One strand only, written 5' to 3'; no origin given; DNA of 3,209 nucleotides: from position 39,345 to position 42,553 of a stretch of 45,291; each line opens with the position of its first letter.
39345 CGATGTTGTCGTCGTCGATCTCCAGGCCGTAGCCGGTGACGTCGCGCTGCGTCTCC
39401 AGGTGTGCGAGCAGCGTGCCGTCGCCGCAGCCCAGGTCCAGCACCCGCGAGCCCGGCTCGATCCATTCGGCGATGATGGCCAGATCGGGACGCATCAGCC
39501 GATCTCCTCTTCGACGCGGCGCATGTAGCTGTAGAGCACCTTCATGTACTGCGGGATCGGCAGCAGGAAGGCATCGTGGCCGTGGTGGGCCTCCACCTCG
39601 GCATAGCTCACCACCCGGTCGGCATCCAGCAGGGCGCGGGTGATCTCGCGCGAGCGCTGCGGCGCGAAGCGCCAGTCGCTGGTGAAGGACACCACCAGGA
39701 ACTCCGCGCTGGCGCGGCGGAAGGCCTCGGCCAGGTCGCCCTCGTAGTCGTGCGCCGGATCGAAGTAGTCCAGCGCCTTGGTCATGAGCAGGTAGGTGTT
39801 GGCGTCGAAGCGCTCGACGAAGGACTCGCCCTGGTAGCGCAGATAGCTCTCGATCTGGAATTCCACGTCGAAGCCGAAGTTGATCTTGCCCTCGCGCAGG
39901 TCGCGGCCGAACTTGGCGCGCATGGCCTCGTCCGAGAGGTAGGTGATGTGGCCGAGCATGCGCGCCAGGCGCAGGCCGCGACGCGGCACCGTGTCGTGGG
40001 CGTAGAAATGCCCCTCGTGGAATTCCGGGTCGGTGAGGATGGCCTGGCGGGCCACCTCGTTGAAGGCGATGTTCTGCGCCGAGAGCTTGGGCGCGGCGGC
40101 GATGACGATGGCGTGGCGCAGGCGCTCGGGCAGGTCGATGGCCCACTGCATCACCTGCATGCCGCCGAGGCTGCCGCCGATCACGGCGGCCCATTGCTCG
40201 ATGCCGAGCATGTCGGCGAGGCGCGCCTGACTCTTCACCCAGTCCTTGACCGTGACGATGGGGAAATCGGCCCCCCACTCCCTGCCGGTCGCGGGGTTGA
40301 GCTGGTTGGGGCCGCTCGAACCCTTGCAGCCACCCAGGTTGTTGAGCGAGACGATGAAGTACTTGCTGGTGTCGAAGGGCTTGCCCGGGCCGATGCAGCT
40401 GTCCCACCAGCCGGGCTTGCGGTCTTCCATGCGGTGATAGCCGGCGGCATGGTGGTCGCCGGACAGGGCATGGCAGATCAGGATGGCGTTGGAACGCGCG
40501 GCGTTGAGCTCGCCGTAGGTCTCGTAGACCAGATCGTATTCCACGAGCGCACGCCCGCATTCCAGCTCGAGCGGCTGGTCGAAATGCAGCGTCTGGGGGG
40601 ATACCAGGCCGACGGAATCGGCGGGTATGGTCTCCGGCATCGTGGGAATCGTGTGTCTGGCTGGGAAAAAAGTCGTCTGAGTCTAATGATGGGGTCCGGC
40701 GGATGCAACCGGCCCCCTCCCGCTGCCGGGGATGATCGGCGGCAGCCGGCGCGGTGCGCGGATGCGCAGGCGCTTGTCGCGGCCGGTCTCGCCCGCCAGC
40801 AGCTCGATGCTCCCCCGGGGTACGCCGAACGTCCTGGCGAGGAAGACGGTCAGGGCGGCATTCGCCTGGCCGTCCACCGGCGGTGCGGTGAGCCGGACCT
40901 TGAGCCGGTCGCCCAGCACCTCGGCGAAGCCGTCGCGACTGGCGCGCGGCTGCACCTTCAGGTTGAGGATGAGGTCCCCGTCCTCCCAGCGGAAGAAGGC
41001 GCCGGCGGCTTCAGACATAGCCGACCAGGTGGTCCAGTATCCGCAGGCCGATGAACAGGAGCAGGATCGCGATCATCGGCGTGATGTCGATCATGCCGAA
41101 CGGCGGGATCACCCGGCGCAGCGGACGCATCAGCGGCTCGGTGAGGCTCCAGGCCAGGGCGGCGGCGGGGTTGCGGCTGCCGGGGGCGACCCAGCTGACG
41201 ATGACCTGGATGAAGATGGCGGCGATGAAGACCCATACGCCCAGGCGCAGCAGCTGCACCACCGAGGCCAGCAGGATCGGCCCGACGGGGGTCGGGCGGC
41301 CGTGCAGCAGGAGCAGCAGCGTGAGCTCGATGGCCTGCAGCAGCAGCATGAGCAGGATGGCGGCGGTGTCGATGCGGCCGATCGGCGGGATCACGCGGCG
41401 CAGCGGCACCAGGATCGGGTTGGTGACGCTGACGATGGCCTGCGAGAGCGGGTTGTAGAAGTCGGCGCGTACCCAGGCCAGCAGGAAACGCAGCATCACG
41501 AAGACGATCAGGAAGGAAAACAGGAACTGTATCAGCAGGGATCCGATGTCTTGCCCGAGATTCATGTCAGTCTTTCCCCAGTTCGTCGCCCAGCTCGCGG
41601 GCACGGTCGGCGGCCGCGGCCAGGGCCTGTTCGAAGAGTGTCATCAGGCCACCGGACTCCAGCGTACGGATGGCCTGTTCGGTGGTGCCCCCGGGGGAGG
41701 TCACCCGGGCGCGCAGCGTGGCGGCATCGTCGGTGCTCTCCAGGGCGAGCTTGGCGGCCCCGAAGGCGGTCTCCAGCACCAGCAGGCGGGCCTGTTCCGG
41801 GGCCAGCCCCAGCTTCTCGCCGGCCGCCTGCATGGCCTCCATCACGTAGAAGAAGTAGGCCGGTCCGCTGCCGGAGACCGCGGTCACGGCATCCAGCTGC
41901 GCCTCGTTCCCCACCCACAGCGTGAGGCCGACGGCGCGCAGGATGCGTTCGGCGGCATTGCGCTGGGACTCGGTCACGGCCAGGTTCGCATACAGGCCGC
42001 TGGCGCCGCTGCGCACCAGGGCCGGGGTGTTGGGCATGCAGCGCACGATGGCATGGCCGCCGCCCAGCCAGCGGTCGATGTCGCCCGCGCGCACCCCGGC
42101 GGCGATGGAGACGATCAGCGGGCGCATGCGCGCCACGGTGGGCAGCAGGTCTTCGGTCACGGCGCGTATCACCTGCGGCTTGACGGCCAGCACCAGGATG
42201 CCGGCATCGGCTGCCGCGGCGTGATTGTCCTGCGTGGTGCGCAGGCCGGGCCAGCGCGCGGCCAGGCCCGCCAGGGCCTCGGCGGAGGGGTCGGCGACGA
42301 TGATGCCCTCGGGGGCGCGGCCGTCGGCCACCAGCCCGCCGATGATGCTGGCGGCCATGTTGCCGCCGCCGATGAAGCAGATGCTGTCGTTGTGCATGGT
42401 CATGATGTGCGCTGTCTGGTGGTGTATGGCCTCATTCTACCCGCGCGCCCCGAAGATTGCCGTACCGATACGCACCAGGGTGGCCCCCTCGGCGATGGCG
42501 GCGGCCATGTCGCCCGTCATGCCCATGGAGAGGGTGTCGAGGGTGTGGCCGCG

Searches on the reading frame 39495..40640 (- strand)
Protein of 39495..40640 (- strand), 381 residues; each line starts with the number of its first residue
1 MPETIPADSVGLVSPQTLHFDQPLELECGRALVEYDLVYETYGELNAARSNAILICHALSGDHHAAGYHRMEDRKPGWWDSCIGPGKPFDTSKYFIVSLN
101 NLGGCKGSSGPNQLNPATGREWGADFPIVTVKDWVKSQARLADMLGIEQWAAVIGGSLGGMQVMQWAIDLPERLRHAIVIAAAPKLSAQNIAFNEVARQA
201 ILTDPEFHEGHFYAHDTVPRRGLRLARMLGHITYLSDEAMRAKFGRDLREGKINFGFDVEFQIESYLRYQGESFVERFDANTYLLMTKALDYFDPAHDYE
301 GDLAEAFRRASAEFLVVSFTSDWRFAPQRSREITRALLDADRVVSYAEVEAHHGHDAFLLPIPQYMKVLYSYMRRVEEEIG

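Call 72: search_protein_families(library=pfam, proteins=[window:39495-40640:-], max_evalue=0.00001)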
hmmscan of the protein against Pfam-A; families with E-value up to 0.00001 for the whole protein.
window:39495-40640:- (381 aa): 1 family
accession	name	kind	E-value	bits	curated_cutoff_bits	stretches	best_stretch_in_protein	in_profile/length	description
PF00561.26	Abhydrolase_1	-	2e-21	77.2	25.8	1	51-359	1-242/245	alpha/beta hydrolase fold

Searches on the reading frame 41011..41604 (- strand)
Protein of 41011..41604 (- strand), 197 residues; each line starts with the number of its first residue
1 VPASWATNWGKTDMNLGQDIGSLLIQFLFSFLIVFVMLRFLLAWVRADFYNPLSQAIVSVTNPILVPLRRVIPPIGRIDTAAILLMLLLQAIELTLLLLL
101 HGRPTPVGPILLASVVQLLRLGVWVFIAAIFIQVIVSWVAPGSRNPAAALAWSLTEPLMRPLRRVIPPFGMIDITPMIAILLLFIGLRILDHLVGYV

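Call 72: search_protein_families(library=pfam, proteins=[window:41011-41604:-], max_evalue=0.00001)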
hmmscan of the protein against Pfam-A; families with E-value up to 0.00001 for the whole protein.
window:41011-41604:- (197 aa): 1 family
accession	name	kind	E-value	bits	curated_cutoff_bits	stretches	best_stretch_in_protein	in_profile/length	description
PF02325.22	YGGT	-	5.1e-32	110.6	27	2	27-93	2-67/70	YGGT family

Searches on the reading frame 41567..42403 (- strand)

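Call 72: search_protein_families(library=pfam, proteins=[window:41567-42403:-], max_evalue=0.00001)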
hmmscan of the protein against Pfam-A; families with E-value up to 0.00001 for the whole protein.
window:41567-42403:- (278 aa): 2 families
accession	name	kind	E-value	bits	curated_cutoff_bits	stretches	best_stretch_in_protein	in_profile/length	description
PF14748.11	P5CR_dimer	-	1.9e-35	121.7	25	1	167-271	1-105/105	Pyrroline-5-carboxylate reductase dimerisation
PF03807.23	F420_oxidored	-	4.4e-16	59.7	21.6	1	8-103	2-94/94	NADP oxidoreductase coenzyme F420-dependent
